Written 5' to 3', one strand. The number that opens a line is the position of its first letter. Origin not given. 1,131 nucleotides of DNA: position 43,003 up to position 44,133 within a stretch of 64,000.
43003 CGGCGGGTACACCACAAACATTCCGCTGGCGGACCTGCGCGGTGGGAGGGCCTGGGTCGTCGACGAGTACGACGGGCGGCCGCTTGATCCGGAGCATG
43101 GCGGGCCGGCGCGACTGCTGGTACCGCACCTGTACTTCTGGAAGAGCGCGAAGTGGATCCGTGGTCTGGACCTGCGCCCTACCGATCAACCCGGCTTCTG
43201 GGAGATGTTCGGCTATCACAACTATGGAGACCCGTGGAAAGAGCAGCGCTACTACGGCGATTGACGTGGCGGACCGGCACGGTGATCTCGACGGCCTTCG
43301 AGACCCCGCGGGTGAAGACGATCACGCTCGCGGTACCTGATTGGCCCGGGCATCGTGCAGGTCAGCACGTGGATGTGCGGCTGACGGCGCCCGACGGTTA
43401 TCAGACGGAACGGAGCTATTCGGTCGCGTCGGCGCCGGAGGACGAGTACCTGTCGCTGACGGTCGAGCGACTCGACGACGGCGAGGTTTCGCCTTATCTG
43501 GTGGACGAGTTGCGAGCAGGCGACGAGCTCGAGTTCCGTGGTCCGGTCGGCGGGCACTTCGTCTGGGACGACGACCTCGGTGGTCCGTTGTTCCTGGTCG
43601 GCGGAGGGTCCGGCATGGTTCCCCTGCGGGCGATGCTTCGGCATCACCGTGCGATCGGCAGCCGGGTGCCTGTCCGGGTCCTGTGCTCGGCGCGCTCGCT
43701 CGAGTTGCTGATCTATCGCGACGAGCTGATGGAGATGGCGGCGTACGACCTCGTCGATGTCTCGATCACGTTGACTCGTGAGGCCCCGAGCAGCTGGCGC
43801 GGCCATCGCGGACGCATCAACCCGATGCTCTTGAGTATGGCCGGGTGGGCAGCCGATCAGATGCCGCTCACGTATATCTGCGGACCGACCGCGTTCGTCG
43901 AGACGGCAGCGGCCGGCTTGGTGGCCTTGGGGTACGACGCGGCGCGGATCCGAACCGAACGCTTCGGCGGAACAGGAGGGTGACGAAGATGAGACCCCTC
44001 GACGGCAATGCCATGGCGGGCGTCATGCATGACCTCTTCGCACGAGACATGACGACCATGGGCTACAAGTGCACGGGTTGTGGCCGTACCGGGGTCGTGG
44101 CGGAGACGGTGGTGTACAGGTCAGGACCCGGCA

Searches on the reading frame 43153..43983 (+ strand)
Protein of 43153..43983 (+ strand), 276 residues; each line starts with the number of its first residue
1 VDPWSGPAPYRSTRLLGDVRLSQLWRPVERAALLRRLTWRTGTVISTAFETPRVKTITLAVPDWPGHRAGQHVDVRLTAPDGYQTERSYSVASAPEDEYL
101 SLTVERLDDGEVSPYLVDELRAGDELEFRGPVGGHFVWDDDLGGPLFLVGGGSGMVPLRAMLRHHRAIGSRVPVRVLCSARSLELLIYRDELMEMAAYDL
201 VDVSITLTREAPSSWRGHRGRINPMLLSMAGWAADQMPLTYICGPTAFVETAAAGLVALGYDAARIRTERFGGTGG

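Call 16: search_protein_families(library=pfam, proteins=[window:43153-43983:+], max_evalue=0.01)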
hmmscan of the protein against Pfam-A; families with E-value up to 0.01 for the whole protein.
window:43153-43983:+ (276 aa): 2 families
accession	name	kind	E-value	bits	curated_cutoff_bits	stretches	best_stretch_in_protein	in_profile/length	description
PF00970.30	FAD_binding_6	-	7.1e-11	42.8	21.1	1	66-133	29-95/99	Oxidoreductase FAD-binding domain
PF00175.26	NAD_binding_1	-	2.5e-10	41.4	22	1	148-252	1-107/109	Oxidoreductase NAD-binding domain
